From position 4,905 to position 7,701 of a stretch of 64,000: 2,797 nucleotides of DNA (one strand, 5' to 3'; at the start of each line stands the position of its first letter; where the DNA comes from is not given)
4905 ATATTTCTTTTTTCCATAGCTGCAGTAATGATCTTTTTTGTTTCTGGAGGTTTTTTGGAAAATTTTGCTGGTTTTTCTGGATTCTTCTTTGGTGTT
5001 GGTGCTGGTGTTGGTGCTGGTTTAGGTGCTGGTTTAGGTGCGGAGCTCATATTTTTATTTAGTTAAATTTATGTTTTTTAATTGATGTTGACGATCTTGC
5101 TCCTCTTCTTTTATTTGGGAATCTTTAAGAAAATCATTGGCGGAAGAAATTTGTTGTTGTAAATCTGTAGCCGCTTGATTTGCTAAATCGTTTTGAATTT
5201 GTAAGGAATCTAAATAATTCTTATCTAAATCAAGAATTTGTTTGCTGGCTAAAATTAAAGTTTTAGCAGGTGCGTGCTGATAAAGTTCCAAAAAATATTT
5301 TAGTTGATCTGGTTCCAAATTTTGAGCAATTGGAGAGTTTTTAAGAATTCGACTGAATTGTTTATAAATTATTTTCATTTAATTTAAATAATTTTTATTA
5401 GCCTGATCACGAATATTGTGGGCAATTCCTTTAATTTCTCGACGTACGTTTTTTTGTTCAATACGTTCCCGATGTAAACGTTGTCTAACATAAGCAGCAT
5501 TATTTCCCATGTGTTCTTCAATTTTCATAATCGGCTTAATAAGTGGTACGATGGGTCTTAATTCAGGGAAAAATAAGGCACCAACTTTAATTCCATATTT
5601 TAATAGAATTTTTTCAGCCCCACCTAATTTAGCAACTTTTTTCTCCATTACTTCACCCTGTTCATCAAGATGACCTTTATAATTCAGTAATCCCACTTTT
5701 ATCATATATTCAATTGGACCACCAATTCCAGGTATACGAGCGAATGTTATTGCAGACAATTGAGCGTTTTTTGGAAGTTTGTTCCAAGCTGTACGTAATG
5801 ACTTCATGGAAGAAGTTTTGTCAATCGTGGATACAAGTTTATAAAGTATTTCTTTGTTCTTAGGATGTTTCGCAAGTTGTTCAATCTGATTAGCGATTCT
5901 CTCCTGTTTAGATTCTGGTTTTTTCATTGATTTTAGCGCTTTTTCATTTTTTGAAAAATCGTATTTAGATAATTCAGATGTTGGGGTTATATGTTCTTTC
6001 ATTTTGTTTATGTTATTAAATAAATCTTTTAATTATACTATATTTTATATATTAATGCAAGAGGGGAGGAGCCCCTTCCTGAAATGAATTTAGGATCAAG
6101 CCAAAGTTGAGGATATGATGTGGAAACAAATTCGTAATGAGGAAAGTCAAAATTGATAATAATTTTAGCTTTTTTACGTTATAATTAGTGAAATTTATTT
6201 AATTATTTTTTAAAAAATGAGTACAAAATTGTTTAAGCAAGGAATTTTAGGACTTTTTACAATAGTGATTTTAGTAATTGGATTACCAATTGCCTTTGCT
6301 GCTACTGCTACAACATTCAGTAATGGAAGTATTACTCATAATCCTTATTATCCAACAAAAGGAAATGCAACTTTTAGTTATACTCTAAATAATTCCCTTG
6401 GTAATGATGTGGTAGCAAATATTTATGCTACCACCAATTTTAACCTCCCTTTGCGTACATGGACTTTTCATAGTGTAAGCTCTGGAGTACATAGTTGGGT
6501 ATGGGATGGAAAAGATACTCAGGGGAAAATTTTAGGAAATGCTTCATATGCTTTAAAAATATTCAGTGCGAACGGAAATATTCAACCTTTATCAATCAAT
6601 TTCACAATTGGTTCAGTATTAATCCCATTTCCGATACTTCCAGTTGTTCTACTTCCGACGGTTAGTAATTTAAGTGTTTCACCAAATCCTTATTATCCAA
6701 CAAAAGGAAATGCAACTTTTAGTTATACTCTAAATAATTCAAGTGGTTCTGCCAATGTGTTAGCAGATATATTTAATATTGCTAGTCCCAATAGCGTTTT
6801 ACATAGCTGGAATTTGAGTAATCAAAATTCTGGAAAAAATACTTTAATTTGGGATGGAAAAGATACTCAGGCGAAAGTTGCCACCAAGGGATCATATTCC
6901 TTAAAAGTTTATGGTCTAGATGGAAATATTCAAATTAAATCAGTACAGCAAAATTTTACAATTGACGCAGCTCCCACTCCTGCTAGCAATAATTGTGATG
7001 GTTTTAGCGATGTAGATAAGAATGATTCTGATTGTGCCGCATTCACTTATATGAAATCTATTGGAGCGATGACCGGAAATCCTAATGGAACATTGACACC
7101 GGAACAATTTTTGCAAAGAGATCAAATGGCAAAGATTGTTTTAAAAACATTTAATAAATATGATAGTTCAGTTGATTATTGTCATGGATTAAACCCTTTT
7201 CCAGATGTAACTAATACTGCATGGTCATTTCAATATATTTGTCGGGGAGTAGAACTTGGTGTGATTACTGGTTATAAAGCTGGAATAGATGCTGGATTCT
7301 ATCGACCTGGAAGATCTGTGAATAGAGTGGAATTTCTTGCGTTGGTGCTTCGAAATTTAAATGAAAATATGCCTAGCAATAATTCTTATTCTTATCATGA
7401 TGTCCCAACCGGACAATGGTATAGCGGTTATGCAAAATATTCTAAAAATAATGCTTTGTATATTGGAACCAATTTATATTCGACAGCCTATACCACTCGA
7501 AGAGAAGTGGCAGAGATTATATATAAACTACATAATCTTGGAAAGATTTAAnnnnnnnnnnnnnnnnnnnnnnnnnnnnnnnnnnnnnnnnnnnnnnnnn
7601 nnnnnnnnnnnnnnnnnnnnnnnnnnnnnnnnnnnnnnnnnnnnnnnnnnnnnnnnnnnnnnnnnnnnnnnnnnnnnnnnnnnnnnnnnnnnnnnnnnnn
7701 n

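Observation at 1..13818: ORFan island built from repeated 'small helical protein + larger signal-less protein' units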

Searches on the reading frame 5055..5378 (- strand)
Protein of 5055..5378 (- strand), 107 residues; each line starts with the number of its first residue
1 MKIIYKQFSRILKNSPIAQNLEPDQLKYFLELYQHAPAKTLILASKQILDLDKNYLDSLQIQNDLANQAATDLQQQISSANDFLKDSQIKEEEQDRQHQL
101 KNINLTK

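Call 3: search_protein_families(library=pfam, max_evalue=0.1, proteins=[window:5055-5378:-])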
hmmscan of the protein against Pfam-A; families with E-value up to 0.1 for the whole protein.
window:5055-5378:- (107 aa): 2 families
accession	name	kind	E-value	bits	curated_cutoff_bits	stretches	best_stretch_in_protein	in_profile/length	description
PF04695.18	Pex14_N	-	0.012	15.6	23.2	1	74-97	3-26/46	Pex14 N-terminal domain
PF06309.17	Torsin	-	0.08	13.5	27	1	26-101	41-114/127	Torsin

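Call 25: find_encoding_contigs(protein=window:5055-5378:-, flank=10000)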
Protein window:5055-5378:- (107 aa): 1 contig read that carries it; 1 place shown.
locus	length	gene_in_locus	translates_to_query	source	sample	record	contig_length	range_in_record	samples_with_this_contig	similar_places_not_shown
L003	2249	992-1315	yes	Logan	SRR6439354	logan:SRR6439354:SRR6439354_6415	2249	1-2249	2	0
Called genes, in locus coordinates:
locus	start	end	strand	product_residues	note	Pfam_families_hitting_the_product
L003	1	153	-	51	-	?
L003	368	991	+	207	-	-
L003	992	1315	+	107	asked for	-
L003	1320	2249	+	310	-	?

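Call 31: search_protein_families(library=pfam, max_evalue=1, proteins=[P0005])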
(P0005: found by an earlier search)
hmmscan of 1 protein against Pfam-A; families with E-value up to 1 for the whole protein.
P0005 (1192 aa): 5 families
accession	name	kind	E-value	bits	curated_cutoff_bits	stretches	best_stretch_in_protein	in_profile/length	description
PF08239.17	SH3_3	-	0.02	15.5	27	1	814-832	35-54/54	Bacterial SH3 domain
PF14090.12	HTH_39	-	0.064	13.6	21.3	1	34-84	18-68/70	Winged helix-turn-helix domain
PF20263.4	LYRM2-like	-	0.09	13.7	26.8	1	537-592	4-58/85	LYR motif-containing protein 2-like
PF07299.16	EF-G-binding_N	-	0.099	13.6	27.1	1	528-588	7-65/83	Elongation factor G-binding protein, N-terminal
PF19063.5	DUF5759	-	0.63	10.4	25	1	848-875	10-37/71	Family of unknown function (DUF5759)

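Call 36: search_protein_families(library=phrogs, max_evalue=0.01, proteins=[P0005, window:5055-5378:-])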
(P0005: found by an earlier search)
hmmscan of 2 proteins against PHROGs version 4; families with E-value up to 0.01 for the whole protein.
P0005 (1192 aa): 0 families

window:5055-5378:- (107 aa): 1 family
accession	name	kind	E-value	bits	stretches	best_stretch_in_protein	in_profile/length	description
phrog_2266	-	unknown function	0.0075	17.1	0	29-106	16-91/144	-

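Call 122: search_protein_families(library=padloc, max_evalue=0.01, proteins=[window:5055-5378:-, P0005])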
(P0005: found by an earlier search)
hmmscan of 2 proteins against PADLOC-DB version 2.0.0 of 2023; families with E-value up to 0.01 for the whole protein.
window:5055-5378:- (107 aa): 0 families

P0005 (1192 aa): 0 families

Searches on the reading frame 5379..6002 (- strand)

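Call 3: search_protein_families(library=pfam, max_evalue=0.1, proteins=[window:5379-6002:-])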
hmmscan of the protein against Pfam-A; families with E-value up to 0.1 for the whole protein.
window:5379-6002:- (207 aa): 1 family
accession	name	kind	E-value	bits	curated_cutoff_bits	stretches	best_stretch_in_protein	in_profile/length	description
PF13376.11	OmdA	-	0.019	15.3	25.6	0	23-45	37-59/60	Bacteriocin-protection, YdeI or OmpD-Associated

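Call 31: search_protein_families(library=pfam, max_evalue=1, proteins=[P0005])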
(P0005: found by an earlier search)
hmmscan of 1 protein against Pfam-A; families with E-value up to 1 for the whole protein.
P0005 (1192 aa): 5 families
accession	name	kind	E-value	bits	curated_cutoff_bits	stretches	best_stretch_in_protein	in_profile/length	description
PF08239.17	SH3_3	-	0.02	15.5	27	1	814-832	35-54/54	Bacterial SH3 domain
PF14090.12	HTH_39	-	0.064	13.6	21.3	1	34-84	18-68/70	Winged helix-turn-helix domain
PF20263.4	LYRM2-like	-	0.09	13.7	26.8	1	537-592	4-58/85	LYR motif-containing protein 2-like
PF07299.16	EF-G-binding_N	-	0.099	13.6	27.1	1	528-588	7-65/83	Elongation factor G-binding protein, N-terminal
PF19063.5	DUF5759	-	0.63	10.4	25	1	848-875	10-37/71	Family of unknown function (DUF5759)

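Call 36: search_protein_families(library=phrogs, max_evalue=0.01, proteins=[P0005, window:5379-6002:-])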
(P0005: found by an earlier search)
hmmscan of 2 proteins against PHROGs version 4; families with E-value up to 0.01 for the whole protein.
P0005 (1192 aa): 0 families

window:5379-6002:- (207 aa): 0 families

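Call 122: search_protein_families(library=padloc, max_evalue=0.01, proteins=[window:5379-6002:-, P0005])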
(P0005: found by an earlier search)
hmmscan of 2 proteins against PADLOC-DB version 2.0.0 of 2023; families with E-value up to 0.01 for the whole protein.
window:5379-6002:- (207 aa): 0 families

P0005 (1192 aa): 0 families

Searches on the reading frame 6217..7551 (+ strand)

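Call 4: search_protein_families(library=pfam, max_evalue=0.1, proteins=[window:6217-7551:+])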
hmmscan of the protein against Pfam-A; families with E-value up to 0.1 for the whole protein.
window:6217-7551:+ (444 aa): 6 families
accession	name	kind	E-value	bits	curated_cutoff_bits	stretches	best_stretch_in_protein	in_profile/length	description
PF13860.13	FlgD_ig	-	1.1e-13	51.4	27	2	162-234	6-76/79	FlgD Ig-like domain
PF00395.25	SLH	-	5.1e-10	39.6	20.8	2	327-373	1-43/44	S-layer homology domain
PF23585.1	DUF7137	-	1.3e-05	25.3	27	1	38-121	13-100/137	Domain of unknown function (DUF7137)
PF10029.15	DUF2271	-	0.0033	17.6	27.3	0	204-247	73-116/136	Predicted periplasmic protein (DUF2271)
PF17963.7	Big_9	-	0.027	15.8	23.6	0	30-68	47-85/89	Bacterial Ig domain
PF17892.7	Cadherin_5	-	0.03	14.6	26.5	0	28-65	52-89/98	Cadherin-like domain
